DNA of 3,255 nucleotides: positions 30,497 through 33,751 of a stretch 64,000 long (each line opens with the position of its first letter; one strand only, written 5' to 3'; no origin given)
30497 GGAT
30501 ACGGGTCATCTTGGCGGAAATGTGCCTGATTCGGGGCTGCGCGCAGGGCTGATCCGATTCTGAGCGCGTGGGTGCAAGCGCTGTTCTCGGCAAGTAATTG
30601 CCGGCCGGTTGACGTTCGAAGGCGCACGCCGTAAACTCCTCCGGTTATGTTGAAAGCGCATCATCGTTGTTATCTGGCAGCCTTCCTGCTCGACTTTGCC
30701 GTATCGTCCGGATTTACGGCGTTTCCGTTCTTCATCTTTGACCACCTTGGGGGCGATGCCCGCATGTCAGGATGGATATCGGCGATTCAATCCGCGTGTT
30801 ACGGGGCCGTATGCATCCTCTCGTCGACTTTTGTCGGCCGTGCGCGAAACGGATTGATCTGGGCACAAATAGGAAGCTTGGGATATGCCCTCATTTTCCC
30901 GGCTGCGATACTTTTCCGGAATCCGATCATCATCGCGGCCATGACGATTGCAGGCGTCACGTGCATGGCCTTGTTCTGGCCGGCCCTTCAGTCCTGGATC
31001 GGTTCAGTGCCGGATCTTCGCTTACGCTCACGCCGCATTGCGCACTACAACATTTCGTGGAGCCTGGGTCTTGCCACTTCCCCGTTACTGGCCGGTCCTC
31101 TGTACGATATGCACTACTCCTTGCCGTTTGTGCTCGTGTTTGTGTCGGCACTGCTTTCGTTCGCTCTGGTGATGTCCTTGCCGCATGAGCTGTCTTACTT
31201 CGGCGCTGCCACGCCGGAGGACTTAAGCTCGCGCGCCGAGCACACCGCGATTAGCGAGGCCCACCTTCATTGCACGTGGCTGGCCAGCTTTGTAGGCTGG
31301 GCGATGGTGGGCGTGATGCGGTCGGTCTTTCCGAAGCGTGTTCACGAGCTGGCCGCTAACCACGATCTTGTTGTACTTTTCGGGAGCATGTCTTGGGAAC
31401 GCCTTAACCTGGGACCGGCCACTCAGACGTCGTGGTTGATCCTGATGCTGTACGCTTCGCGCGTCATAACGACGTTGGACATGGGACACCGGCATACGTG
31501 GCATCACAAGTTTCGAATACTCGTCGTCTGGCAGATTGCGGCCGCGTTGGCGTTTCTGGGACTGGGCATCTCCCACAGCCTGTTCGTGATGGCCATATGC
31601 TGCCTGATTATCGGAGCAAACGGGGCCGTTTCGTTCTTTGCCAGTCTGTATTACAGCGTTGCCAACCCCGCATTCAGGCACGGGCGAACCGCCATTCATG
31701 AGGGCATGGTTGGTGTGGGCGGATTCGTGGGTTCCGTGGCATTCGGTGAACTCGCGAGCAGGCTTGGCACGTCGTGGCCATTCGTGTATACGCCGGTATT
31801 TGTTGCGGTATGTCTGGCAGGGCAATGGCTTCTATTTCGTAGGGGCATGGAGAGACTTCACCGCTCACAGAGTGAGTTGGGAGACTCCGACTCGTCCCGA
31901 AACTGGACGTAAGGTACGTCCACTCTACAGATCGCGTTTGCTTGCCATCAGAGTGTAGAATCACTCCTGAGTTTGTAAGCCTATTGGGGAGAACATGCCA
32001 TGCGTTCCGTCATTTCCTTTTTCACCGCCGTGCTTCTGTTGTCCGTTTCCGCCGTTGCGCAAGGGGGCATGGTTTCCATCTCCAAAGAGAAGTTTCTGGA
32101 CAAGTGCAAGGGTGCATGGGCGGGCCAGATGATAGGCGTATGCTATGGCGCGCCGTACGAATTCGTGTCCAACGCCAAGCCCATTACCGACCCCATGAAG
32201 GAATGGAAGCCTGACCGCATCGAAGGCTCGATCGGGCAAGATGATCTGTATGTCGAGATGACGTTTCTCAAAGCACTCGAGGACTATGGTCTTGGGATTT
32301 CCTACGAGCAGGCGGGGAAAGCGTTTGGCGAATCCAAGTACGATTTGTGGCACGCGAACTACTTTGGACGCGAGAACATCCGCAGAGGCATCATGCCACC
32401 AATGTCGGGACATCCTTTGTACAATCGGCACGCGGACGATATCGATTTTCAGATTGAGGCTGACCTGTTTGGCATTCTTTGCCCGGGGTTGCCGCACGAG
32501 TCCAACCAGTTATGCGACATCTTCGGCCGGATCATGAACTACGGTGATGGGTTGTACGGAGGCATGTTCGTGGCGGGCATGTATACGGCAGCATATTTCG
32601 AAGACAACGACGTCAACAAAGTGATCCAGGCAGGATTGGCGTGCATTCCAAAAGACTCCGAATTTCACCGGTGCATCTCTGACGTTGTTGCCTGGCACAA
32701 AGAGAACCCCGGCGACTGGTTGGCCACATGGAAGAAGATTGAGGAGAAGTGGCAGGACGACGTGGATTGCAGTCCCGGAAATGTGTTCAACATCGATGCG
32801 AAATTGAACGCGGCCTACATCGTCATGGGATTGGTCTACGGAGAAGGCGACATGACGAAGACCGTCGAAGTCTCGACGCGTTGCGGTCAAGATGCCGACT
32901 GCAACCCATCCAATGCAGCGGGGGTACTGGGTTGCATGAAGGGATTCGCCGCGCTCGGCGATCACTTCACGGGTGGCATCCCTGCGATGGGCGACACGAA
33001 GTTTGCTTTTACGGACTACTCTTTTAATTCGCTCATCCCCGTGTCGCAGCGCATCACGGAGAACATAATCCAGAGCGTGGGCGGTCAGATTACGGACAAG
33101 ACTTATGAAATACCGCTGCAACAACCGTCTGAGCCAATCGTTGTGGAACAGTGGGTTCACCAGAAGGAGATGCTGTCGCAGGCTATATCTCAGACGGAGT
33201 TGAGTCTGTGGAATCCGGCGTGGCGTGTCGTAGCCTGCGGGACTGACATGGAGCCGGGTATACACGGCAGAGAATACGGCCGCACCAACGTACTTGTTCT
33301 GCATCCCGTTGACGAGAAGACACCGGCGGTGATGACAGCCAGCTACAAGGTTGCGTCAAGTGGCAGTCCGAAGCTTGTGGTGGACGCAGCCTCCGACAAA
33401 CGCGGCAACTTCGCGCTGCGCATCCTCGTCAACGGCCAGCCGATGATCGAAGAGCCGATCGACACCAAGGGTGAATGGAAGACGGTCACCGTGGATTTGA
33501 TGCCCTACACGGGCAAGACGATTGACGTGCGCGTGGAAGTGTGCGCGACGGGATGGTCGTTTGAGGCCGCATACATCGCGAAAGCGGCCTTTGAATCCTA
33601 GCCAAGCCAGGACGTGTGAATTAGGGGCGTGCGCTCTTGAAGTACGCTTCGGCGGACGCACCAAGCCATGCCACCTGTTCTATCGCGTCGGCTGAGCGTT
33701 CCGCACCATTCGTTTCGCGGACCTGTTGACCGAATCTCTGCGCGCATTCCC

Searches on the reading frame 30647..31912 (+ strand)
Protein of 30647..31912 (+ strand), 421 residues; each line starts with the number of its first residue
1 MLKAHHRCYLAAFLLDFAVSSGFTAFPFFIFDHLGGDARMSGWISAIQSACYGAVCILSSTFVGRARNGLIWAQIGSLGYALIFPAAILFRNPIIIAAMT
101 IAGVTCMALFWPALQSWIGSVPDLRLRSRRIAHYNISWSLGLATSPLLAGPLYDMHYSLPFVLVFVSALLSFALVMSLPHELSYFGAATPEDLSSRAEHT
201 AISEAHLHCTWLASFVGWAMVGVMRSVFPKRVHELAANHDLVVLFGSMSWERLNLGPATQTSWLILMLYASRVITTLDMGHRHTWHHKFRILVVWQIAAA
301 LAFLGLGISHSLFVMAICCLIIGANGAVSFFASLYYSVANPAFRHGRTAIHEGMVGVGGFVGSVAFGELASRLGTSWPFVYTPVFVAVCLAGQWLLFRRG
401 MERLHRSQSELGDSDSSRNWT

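Call 3: search_protein_families(library=pfam, proteins=[window:30647-31912:+])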
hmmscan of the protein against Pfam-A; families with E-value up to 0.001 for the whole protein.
window:30647-31912:+ (421 aa): 1 family
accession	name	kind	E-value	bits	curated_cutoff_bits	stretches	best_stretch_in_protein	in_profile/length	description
PF07690.21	MFS_1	-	9.4e-17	61.4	33.4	2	9-340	2-321/347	Major Facilitator Superfamily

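Call 15: search_protein_families(library=ncbifam, proteins=[window:30647-31912:+], max_evalue=0.01)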
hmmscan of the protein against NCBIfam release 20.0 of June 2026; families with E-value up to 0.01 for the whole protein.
window:30647-31912:+ (421 aa): 3 families
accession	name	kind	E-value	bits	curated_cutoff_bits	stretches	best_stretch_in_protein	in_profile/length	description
NF012207.0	tet_MFS_H_J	exception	4.5e-07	29.2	700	1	264-402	45-184/392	Tet(H)/Tet(J) family tetracycline efflux MFS transporter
NF012195.0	tet_MFS_H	exception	5.4e-07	29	840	1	264-403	45-185/392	tetracycline efflux MFS transporter Tet(H)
NF012174.0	tet_MFS_A_B_C_D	equivalog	1.5e-05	24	475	0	280-405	61-186/382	Tet(A)/Tet(B)/Tet(C) family tetracycline efflux MFS transporter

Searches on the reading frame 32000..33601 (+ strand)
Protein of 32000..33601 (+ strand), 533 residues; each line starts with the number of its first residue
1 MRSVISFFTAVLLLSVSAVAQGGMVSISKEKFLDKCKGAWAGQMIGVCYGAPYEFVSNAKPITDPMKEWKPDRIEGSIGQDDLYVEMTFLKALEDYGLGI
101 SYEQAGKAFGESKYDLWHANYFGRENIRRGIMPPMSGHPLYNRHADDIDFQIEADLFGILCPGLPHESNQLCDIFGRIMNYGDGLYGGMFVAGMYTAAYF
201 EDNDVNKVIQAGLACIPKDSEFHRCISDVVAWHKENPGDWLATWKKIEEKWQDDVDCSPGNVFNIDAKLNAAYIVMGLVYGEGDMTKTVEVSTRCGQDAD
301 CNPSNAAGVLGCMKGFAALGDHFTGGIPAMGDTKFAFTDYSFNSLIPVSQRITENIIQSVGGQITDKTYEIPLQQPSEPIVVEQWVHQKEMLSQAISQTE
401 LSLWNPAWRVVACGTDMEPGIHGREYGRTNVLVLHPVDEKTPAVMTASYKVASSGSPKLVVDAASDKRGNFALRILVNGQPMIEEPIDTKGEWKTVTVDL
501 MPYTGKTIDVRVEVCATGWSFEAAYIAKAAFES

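Call 3: search_protein_families(library=pfam, proteins=[window:32000-33601:+])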
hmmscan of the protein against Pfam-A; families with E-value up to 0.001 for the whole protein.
window:32000-33601:+ (533 aa): 1 family
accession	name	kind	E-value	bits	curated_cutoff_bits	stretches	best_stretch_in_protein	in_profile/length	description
PF03747.19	ADP_ribosyl_GH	-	7.3e-29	101.8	26.2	1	38-319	1-284/287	ADP-ribosylglycohydrolase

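Call 15: search_protein_families(library=ncbifam, proteins=[window:32000-33601:+], max_evalue=0.01)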
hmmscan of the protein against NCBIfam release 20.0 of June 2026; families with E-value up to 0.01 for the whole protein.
window:32000-33601:+ (533 aa): 0 families

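Call 63: search_solved_structures(query=window:32000-33601:+, max_evalue=0.01)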
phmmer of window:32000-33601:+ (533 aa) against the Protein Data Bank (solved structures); distinct sequences matched with E-value up to 0.01: 0.
